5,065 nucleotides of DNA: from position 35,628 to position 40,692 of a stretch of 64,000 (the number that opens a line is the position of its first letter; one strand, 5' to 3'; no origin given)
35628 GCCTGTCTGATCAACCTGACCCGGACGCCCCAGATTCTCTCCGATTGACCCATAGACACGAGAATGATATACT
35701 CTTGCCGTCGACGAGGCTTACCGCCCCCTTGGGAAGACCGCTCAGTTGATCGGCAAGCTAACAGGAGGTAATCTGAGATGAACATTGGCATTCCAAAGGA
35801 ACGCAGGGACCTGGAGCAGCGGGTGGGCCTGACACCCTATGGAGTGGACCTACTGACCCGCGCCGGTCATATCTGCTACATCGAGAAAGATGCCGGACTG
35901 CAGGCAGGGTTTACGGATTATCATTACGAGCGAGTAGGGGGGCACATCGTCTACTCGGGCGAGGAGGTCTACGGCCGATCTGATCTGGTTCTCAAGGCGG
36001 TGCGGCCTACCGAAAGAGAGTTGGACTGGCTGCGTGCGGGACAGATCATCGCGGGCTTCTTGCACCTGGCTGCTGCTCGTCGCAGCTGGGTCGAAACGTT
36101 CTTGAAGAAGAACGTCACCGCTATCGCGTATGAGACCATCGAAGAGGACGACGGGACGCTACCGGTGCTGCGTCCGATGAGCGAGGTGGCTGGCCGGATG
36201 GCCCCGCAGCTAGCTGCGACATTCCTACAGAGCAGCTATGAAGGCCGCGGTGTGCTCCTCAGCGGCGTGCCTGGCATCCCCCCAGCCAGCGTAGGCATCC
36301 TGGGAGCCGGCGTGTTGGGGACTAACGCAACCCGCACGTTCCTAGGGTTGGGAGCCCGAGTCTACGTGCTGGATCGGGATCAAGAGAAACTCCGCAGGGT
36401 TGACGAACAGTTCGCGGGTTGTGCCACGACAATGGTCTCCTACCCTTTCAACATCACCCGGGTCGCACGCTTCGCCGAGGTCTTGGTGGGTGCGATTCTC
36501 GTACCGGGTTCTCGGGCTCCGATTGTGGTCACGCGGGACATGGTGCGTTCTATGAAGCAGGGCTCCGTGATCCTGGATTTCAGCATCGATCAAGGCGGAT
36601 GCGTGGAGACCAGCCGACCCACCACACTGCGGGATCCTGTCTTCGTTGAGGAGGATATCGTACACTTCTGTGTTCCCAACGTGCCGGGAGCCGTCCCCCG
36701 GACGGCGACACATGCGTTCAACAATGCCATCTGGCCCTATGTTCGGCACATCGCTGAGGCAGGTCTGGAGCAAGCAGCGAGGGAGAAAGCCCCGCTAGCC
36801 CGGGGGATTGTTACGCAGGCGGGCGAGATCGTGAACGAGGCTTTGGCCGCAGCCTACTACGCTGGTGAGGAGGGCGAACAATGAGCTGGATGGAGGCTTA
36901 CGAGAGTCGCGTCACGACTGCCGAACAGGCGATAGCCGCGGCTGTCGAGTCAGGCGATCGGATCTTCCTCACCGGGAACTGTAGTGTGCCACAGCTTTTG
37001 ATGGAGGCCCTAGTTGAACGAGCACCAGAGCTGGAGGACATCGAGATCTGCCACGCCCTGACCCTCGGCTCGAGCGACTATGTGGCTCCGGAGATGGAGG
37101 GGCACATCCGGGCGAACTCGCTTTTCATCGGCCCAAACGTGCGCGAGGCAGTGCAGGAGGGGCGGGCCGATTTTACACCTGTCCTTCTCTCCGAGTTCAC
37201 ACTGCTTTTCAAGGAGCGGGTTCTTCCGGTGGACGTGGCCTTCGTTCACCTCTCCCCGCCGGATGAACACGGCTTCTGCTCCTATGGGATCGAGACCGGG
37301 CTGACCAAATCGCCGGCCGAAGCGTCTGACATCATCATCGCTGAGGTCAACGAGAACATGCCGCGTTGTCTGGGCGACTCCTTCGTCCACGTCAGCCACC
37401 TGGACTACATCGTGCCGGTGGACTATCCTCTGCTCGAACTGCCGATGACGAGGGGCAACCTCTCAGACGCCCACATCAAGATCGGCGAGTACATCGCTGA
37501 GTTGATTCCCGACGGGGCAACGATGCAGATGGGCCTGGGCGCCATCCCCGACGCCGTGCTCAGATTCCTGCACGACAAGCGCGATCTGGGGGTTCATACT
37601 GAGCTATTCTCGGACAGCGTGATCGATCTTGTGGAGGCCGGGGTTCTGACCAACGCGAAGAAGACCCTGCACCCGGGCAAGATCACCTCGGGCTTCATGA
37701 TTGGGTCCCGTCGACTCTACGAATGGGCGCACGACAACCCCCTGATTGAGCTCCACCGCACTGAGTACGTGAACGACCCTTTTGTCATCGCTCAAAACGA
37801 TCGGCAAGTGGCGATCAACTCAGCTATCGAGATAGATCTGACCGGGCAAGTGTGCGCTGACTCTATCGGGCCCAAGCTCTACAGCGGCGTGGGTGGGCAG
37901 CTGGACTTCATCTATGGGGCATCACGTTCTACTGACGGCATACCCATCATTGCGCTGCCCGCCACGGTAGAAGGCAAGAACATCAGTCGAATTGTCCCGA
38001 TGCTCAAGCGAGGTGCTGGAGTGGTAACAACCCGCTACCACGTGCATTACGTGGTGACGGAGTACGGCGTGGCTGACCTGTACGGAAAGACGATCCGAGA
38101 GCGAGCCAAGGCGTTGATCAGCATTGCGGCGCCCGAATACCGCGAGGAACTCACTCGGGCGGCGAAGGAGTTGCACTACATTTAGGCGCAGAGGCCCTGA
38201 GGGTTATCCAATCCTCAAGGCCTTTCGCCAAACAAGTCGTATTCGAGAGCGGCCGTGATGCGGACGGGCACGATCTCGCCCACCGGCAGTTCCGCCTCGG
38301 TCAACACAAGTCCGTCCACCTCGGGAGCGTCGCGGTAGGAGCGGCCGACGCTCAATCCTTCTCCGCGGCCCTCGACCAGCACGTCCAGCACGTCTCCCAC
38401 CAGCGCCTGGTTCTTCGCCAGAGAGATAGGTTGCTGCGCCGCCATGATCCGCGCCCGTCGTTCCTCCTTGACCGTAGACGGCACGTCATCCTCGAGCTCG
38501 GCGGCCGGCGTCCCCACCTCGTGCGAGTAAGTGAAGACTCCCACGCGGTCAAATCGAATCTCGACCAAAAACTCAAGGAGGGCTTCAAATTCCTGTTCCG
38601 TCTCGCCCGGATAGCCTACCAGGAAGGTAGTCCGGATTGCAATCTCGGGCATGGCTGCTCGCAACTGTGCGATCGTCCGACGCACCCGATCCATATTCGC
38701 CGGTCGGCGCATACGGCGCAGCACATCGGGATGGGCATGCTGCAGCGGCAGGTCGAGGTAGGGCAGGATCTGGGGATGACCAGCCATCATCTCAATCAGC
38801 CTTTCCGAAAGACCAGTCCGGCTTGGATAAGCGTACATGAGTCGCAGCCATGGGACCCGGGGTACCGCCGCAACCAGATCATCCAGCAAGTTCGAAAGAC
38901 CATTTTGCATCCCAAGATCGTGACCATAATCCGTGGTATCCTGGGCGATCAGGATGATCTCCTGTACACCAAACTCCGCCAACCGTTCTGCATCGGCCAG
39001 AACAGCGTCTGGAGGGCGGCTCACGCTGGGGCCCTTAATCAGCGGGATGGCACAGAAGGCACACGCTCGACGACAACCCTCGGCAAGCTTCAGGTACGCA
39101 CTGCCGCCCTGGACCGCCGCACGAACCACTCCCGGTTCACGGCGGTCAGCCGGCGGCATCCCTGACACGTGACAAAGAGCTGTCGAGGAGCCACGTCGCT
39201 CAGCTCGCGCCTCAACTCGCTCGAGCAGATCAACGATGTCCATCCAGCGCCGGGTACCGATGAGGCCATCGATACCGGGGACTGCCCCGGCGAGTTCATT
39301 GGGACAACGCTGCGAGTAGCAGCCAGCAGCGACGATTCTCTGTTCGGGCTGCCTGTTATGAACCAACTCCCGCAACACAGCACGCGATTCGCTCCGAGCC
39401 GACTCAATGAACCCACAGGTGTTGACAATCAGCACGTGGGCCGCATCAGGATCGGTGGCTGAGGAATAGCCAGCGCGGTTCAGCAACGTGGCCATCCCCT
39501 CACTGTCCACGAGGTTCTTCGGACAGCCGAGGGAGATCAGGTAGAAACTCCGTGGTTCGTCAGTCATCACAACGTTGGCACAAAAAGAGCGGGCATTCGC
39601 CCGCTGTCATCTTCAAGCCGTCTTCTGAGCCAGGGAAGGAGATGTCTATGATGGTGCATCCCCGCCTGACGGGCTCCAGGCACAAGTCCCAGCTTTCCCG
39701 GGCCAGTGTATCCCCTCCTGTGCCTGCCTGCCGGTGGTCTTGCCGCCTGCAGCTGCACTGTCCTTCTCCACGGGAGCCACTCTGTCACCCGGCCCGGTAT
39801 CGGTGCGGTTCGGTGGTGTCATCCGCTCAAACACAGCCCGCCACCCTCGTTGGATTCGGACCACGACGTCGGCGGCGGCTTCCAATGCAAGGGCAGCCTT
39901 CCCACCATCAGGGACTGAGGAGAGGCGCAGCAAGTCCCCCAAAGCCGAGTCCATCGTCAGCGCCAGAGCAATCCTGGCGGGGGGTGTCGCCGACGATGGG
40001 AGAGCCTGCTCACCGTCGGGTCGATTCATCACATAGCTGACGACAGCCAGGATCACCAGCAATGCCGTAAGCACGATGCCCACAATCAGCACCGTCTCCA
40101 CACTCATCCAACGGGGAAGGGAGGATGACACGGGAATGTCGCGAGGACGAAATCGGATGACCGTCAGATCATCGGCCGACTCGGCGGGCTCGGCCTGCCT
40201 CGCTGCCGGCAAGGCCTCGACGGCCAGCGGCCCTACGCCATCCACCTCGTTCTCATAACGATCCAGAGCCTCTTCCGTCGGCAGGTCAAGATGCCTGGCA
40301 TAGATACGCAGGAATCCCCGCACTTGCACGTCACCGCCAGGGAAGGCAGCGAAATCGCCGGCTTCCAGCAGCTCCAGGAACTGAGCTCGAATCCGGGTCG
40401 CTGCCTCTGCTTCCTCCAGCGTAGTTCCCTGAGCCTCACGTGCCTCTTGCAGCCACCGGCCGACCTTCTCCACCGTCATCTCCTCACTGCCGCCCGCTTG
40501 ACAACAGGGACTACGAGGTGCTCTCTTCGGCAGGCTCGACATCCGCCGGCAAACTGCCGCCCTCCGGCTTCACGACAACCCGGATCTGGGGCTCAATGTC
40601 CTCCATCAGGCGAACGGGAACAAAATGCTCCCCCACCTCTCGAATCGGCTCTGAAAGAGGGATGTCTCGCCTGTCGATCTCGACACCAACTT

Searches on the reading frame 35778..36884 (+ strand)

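Call 35: search_protein_families(library=pfam, max_evalue=0.001, proteins=[window:35778-36884:+])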
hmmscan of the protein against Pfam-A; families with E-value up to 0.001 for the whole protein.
window:35778-36884:+ (368 aa): 6 families
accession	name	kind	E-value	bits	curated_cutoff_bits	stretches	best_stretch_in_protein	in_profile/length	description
PF01262.27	AlaDh_PNT_C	-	9.3e-71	238.1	23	1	142-353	1-213/214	Alanine dehydrogenase/PNT, C-terminal domain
PF05222.21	AlaDh_PNT_N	-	5.6e-38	130.7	30.4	1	4-138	1-136/136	Alanine dehydrogenase/PNT, N-terminal domain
PF02826.25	2-Hacid_dh_C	-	9.7e-06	25.5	25.1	1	171-264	38-146/178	D-isomer specific 2-hydroxyacid dehydrogenase, NAD binding domain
PF01488.26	Shikimate_DH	-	0.00016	22.2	24.3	1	170-268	13-111/138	Shikimate / quinate 5-dehydrogenase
PF02737.24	3HCDH_N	-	0.00034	21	22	1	172-213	2-43/180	3-hydroxyacyl-CoA dehydrogenase, NAD binding domain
PF03446.21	NAD_binding_2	-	0.00097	19.6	21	0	172-269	2-93/161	NAD binding domain of 6-phosphogluconate dehydrogenase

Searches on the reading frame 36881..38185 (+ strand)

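Call 35: search_protein_families(library=pfam, max_evalue=0.001, proteins=[window:36881-38185:+])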
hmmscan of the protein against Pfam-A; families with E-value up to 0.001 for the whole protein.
window:36881-38185:+ (434 aa): 3 families
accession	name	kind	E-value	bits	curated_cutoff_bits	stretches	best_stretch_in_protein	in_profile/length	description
PF13336.12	AcetylCoA_hyd_C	-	1.7e-64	216.8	23.7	1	275-428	1-154/154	Acetyl-CoA hydrolase/transferase C-terminal domain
PF02550.21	AcetylCoA_hydro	-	6.2e-24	85.5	24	1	20-178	23-187/198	Acetyl-CoA hydrolase/transferase N-terminal domain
PF01144.29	CoA_trans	-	0.00036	20.4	23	0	12-47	2-39/217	Coenzyme A transferase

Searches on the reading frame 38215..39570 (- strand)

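Call 35: search_protein_families(library=pfam, max_evalue=0.001, proteins=[window:38215-39570:-])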
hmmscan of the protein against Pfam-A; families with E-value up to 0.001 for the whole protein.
window:38215-39570:- (451 aa): 4 families
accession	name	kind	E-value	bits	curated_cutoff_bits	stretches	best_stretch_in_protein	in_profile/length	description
PF00919.26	UPF0004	-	8.1e-24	83.9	27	1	9-105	2-98/98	Uncharacterized protein family UPF0004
PF04055.27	Radical_SAM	-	2.6e-22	80.2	29.5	1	162-335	3-166/166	Radical SAM superfamily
PF18693.7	TRAM_2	-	2.1e-18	66.7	27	1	391-449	1-61/63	TRAM domain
PF01938.26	TRAM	-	2.8e-05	24.3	21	1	389-449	2-59/61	TRAM domain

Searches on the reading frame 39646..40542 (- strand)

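Call 35: search_protein_families(library=pfam, max_evalue=0.001, proteins=[window:39646-40542:-])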
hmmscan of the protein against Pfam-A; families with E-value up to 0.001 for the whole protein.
window:39646-40542:- (298 aa): 1 family
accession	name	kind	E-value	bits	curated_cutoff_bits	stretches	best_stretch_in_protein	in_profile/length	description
PF13413.12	HTH_25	-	1.3e-18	67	24.6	1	31-91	2-61/62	Helix-turn-helix domain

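Call 81: search_protein_families(library=ncbifam, max_evalue=0.00001, proteins=[window:39646-40542:-])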
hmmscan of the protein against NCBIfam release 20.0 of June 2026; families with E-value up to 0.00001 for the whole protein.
window:39646-40542:- (298 aa): 1 family
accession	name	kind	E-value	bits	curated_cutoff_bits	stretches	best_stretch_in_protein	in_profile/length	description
NF041534.1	rodZ_Strepcoccus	equivalog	1.4e-12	47.4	375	1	26-99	5-77/275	cytoskeleton protein RodZ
